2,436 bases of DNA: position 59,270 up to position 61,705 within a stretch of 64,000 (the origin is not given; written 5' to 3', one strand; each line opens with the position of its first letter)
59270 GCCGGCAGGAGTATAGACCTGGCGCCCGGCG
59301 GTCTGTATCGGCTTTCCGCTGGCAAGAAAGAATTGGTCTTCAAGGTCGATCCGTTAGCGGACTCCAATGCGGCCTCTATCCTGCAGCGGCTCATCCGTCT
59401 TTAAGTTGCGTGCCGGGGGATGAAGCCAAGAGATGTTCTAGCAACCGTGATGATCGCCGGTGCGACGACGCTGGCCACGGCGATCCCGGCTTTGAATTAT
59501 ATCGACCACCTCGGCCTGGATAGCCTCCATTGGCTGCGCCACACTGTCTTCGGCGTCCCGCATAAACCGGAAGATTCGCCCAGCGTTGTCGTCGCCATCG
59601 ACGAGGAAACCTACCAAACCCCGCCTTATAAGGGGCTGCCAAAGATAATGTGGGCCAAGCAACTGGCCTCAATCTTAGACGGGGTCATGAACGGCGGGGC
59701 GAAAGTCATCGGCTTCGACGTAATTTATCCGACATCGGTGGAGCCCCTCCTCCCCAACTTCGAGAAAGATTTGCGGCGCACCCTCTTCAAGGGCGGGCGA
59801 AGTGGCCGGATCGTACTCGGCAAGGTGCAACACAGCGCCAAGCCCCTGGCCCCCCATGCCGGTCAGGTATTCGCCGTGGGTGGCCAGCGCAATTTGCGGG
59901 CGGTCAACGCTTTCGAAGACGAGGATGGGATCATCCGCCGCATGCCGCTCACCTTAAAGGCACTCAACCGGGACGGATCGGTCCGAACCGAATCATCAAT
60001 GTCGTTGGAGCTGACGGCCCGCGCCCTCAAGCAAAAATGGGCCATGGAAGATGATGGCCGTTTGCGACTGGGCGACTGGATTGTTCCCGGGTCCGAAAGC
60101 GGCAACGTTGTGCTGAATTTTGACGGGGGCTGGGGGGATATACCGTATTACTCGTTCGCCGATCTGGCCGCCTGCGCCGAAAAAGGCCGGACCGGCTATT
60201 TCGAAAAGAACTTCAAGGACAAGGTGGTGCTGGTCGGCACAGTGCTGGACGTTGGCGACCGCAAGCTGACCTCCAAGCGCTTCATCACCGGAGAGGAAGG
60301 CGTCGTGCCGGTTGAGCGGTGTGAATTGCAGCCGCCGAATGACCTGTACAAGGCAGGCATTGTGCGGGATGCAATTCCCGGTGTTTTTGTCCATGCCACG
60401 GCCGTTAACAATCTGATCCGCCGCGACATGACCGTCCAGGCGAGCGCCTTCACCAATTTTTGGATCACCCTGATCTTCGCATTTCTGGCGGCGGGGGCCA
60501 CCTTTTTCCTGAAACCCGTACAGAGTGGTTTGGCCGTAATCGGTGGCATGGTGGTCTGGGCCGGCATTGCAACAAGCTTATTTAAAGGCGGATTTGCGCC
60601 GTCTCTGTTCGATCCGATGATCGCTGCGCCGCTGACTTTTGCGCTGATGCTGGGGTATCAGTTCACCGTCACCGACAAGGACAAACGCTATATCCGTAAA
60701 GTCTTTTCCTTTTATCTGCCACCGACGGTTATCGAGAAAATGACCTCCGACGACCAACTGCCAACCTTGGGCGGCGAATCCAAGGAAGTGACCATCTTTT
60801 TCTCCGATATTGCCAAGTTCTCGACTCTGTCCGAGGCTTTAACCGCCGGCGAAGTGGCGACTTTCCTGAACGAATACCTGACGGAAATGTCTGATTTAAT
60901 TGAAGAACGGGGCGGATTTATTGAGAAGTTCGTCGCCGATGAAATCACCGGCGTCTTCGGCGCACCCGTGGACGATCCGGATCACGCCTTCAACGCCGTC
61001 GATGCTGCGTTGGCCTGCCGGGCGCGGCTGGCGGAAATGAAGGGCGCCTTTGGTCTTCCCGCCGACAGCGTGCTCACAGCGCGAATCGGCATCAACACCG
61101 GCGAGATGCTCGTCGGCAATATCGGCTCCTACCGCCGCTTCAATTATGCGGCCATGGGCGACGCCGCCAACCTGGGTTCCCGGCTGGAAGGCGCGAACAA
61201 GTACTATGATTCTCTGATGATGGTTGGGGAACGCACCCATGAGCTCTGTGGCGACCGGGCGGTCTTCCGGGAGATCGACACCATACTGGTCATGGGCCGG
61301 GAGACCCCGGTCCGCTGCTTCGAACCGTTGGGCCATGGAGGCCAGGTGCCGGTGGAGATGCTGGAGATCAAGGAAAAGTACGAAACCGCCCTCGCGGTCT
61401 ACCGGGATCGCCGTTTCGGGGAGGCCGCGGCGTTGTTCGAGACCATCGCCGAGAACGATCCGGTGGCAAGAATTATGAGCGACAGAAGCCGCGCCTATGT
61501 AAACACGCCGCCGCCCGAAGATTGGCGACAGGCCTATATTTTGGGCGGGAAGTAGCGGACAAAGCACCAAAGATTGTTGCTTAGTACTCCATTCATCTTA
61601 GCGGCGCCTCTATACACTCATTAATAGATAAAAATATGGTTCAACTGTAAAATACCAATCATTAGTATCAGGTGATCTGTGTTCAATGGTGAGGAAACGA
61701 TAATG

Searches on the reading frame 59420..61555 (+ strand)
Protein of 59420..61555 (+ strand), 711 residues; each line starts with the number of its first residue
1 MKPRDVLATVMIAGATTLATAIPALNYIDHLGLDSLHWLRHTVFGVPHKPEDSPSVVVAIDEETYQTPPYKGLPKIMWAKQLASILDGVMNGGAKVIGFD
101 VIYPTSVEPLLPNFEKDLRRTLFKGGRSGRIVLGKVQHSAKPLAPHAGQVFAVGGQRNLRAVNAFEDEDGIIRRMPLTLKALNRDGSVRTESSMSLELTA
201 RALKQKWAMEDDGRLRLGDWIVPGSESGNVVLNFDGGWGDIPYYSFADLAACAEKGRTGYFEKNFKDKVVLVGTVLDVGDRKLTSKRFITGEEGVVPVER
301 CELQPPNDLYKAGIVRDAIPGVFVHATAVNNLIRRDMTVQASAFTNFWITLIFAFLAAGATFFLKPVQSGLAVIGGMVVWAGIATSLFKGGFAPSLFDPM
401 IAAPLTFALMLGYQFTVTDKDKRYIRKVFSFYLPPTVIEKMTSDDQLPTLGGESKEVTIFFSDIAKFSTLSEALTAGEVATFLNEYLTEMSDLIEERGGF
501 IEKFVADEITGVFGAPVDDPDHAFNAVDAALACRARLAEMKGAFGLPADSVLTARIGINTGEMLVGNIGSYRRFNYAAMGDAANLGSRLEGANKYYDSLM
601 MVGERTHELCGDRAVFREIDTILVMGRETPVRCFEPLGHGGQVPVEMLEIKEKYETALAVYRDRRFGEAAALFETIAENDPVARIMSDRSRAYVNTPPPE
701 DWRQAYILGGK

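Call 17: search_protein_families(library=pfam, proteins=[window:59420-61555:+], max_evalue=0.001)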
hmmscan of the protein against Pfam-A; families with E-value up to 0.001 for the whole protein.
window:59420-61555:+ (711 aa): 2 families
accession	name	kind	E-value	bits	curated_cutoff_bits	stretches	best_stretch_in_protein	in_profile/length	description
PF05226.16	CHASE2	-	9.1e-30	104.5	26.3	1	17-357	7-254/257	CHASE2 domain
PF00211.25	Guanylate_cyc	-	3.1e-17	63.2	21.9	1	454-627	6-173/183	Adenylate and Guanylate cyclase catalytic domain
